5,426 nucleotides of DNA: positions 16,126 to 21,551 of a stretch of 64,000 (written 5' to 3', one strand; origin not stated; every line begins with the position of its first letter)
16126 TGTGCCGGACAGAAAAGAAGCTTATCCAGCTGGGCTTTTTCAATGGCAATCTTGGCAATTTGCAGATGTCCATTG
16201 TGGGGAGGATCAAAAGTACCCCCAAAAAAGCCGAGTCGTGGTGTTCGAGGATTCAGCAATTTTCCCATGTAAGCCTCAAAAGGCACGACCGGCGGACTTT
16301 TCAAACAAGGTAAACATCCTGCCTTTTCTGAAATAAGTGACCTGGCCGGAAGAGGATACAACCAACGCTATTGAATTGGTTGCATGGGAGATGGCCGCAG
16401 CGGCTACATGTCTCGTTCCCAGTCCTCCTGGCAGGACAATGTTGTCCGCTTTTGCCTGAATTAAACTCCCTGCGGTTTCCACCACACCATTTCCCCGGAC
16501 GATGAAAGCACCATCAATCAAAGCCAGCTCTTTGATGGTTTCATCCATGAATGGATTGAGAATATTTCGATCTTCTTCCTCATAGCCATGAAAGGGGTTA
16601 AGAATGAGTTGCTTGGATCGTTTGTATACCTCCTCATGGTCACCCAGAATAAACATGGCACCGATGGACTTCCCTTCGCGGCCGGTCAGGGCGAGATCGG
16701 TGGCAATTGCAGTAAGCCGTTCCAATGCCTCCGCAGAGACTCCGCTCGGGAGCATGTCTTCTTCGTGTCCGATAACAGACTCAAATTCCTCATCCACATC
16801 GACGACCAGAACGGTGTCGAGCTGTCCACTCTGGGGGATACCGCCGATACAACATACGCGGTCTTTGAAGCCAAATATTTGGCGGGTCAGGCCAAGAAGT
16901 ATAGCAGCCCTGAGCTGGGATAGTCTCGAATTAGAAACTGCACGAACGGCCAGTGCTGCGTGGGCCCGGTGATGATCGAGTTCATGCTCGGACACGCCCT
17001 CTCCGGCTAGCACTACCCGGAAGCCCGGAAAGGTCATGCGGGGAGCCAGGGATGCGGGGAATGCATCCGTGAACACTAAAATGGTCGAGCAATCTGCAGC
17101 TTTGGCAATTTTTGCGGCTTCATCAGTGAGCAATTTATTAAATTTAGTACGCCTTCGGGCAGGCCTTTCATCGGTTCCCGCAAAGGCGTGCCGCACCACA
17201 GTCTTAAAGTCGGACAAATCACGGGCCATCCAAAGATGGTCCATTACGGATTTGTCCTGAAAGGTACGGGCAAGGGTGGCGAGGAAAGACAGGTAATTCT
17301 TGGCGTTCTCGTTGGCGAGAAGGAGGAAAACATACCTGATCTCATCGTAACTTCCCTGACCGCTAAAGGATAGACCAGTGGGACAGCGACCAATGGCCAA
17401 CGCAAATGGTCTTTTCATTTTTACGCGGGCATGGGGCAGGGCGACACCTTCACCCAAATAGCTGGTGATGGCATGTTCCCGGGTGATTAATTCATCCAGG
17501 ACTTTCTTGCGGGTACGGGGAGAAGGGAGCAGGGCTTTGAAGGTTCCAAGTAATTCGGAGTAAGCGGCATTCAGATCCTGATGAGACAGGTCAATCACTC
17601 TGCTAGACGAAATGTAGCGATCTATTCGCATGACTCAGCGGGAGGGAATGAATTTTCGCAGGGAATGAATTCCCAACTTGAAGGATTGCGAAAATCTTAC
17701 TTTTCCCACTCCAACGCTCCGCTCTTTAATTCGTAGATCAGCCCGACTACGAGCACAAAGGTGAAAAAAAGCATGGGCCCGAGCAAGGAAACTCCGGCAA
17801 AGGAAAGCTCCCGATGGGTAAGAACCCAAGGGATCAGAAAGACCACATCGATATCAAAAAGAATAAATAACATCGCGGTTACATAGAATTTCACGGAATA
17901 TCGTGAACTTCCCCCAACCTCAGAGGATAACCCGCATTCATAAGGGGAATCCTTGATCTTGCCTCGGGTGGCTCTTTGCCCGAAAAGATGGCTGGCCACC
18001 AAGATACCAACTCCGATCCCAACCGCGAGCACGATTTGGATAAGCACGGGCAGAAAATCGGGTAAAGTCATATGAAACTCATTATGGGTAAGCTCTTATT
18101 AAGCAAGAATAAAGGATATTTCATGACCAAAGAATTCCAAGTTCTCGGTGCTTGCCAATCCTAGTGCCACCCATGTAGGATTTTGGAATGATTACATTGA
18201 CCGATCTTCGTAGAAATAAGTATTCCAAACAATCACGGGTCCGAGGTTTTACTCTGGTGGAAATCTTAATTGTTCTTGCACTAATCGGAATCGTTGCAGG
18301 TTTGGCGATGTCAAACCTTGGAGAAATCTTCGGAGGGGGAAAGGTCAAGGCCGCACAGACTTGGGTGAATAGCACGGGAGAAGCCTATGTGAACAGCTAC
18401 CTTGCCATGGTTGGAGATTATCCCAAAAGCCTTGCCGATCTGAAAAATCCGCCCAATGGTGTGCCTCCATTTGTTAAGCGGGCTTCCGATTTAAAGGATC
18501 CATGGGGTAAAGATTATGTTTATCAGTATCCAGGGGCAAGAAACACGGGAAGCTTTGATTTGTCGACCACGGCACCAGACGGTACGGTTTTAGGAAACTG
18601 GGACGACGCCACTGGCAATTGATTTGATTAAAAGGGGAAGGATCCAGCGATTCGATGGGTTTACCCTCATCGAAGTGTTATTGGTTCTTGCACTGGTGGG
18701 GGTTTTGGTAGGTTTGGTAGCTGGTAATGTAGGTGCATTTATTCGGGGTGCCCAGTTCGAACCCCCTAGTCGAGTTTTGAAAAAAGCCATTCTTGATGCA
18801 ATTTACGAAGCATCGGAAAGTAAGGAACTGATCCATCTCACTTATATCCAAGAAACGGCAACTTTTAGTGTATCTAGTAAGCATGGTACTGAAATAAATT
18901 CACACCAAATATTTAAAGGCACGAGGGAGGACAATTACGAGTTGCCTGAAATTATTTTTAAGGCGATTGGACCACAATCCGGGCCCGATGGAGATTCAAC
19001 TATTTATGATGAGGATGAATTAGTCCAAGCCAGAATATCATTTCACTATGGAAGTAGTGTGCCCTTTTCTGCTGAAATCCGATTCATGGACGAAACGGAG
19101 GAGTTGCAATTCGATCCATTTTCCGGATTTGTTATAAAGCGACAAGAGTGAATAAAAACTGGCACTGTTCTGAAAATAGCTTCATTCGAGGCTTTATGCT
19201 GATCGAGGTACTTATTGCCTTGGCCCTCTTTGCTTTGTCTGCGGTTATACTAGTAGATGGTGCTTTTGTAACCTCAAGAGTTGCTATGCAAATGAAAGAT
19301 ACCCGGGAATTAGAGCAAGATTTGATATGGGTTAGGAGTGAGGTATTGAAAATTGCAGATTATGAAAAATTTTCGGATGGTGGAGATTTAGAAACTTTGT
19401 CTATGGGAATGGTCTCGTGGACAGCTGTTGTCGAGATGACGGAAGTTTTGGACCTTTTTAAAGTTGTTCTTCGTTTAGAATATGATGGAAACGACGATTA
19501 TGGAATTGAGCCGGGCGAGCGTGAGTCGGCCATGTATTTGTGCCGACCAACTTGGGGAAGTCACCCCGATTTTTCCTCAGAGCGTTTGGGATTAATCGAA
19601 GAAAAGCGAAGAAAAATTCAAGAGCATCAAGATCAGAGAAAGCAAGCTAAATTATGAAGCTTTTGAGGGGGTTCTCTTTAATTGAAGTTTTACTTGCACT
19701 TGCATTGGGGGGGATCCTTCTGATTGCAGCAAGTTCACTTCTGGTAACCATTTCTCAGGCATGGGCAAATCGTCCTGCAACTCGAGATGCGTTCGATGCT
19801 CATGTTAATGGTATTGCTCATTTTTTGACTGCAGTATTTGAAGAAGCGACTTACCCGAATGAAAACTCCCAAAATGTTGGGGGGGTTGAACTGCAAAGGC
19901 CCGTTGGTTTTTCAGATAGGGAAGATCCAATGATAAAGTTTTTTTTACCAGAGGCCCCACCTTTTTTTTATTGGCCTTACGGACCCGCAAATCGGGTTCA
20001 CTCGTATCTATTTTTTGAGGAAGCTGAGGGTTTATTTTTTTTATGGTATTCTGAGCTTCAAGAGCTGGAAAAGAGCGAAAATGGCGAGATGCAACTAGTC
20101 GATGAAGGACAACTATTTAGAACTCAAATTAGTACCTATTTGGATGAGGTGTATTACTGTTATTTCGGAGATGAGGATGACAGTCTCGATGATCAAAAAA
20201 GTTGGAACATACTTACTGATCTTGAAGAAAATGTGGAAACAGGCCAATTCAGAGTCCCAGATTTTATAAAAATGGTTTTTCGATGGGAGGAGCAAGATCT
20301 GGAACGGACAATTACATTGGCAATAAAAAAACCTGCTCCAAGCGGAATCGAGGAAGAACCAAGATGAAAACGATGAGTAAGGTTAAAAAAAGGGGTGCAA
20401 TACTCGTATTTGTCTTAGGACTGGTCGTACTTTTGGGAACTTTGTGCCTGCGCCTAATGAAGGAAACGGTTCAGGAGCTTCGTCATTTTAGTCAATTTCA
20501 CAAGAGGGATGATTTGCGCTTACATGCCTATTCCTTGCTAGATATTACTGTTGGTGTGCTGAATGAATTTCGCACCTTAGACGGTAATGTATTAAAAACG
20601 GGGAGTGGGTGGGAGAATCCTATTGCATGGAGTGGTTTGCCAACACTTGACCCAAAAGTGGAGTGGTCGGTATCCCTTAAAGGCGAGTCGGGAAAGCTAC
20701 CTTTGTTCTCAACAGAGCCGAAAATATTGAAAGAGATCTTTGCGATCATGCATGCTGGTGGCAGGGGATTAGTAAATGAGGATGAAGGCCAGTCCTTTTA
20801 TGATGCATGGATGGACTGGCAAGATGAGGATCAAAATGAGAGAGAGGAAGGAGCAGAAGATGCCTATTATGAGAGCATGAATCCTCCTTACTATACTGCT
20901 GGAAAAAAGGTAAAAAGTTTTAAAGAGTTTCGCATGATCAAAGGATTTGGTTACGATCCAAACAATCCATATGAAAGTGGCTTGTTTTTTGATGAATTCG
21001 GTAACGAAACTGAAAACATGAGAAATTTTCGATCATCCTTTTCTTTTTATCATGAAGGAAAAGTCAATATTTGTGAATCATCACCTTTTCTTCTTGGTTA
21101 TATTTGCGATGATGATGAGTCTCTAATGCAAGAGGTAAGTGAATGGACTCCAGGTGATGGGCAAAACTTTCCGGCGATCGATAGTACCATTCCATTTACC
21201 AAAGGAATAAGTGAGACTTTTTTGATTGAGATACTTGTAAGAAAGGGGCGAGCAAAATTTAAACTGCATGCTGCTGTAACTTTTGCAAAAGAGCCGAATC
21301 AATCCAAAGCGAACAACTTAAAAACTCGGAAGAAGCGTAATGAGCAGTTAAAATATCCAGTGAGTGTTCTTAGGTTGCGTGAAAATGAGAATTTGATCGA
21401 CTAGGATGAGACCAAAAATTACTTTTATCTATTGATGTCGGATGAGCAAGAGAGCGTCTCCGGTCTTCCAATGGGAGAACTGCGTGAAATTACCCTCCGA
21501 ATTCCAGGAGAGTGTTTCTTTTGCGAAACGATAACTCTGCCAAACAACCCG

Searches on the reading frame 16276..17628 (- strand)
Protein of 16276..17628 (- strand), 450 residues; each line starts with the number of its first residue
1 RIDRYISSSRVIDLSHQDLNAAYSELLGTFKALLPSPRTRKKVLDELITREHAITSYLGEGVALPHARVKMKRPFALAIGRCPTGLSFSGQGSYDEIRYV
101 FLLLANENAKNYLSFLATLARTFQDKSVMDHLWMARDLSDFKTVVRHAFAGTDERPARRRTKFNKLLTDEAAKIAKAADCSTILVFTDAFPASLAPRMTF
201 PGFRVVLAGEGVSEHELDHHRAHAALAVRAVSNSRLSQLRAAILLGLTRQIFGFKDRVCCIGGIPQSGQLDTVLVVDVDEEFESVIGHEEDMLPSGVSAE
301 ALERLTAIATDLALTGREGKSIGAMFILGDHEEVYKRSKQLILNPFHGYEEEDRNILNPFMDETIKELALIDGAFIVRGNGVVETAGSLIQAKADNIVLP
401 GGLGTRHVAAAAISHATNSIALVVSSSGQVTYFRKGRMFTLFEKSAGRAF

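Call 18: search_protein_families(library=pfam, proteins=[window:16276-17628:-], max_evalue=0.01)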
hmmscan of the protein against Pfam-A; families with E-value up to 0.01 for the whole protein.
window:16276-17628:- (450 aa): 3 families
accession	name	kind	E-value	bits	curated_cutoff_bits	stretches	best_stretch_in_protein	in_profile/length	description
PF02457.21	DAC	-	4.1e-19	68.8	27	1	313-437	3-118/119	DisA bacterial checkpoint controller nucleotide-binding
PF00359.27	PTS_EIIA_2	-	6.1e-18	65.6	27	1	40-144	35-140/144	Phosphoenolpyruvate-dependent sugar phosphotransferase system, EIIA 2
PF21755.2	DacZ_P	-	5.7e-12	45.8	27.4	1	166-283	6-122/125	Probable sensor domain DacZ_P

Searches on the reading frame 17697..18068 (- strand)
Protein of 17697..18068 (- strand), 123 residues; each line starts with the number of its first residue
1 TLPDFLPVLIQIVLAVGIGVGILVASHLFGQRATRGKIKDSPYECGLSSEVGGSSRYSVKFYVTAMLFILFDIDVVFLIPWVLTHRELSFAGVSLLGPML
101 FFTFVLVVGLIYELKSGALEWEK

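Call 18: search_protein_families(library=pfam, proteins=[window:17697-18068:-], max_evalue=0.01)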
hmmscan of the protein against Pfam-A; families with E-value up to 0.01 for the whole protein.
window:17697-18068:- (123 aa): 1 family
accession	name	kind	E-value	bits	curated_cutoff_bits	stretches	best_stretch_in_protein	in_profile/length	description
PF00507.24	Oxidored_q4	-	3.1e-28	98.3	23.3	1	21-121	3-99/99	NADH-ubiquinone/plastoquinone oxidoreductase, chain 3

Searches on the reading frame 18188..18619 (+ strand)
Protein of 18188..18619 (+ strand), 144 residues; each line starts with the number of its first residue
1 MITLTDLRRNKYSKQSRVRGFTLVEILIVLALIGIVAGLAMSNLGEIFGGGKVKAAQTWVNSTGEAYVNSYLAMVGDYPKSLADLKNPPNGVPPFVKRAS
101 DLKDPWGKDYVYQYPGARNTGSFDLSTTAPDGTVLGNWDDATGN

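Call 18: search_protein_families(library=pfam, proteins=[window:18188-18619:+], max_evalue=0.01)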
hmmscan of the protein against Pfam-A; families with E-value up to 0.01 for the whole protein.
window:18188-18619:+ (144 aa): 2 families
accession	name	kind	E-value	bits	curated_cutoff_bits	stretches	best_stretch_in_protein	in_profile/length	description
PF08334.16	T2SSG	-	3e-10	40.6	21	1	49-137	7-99/108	Type II secretion system (T2SS), protein G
PF07963.17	N_methyl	-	4.7e-08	32.7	21.2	1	16-41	2-27/27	Prokaryotic N-terminal methylation motif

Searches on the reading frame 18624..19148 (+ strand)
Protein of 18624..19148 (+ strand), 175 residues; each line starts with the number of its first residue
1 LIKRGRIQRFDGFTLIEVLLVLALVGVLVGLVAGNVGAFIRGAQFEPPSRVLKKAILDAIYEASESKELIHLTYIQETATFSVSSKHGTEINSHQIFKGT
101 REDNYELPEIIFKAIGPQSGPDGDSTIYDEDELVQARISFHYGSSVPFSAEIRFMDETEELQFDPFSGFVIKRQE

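Call 18: search_protein_families(library=pfam, proteins=[window:18624-19148:+], max_evalue=0.01)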
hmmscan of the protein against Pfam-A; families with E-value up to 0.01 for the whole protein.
window:18624-19148:+ (175 aa): 1 family
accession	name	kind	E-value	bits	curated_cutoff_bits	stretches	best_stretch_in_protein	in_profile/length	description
PF07963.17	N_methyl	-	4.6e-06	26.4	21.2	1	12-32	6-26/27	Prokaryotic N-terminal methylation motif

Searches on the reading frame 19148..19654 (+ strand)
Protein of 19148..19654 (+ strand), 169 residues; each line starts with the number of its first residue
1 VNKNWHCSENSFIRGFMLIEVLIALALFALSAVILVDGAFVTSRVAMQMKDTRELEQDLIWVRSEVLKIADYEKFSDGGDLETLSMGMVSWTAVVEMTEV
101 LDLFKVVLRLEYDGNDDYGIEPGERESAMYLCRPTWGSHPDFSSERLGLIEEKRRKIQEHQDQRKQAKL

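Call 18: search_protein_families(library=pfam, proteins=[window:19148-19654:+], max_evalue=0.01)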
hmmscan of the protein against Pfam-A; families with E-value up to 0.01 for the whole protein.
window:19148-19654:+ (169 aa): 0 families

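Call 57: search_protein_families(library=ncbifam, proteins=[window:19148-19654:+], max_evalue=1)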
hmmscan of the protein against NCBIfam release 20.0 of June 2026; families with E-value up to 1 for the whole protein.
window:19148-19654:+ (169 aa): 7 families
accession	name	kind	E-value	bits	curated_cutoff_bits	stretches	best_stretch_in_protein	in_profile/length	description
NF041013.1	T4P_ComGE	equivalog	0.00016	21.7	49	1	13-36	3-26/83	competence type IV pilus minor pilin ComGE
TIGR01707.1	gspI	equivalog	0.00088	19.7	44.35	1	15-50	1-36/101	type II secretion system minor pseudopilin GspI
NF047828.1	T3SSXpsI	equivalog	0.0036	17.3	150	1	14-52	2-37/132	type II secretion system protein XpsI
NF041002.1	pilin_ComGF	equivalog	0.0052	17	80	1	14-51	2-39/139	competence type IV pilus minor pilin ComGF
TIGR01711.1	gspJ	equivalog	0.0065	16.3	64.85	1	14-65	1-56/192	type II secretion system minor pseudopilin GspJ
TIGR02532.1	IV_pilin_GFxxxE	domain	0.016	15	16.3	1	14-35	2-23/24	prepilin-type N-terminal cleavage/methylation domain-containing protein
NF007848.0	PRK10557.1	equivalog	0.077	12.3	120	1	14-53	11-48/192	prepilin peptidase-dependent protein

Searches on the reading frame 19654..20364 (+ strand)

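Call 18: search_protein_families(library=pfam, proteins=[window:19654-20364:+], max_evalue=0.01)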
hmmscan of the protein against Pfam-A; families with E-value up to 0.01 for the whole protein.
window:19654-20364:+ (237 aa): 1 family
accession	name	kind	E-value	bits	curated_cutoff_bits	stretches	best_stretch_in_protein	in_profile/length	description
PF07963.17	N_methyl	-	5.6e-06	26.1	21.2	1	5-26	5-26/27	Prokaryotic N-terminal methylation motif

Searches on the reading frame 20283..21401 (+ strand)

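Call 18: search_protein_families(library=pfam, proteins=[window:20283-21401:+], max_evalue=0.01)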
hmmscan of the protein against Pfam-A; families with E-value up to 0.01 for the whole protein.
window:20283-21401:+ (373 aa): 1 family
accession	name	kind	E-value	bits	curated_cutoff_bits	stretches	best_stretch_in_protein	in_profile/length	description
PF21687.3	T2SSK_1st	-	5.4e-13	50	26.2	1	165-222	33-90/107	Type II secretion system (T2SS), protein K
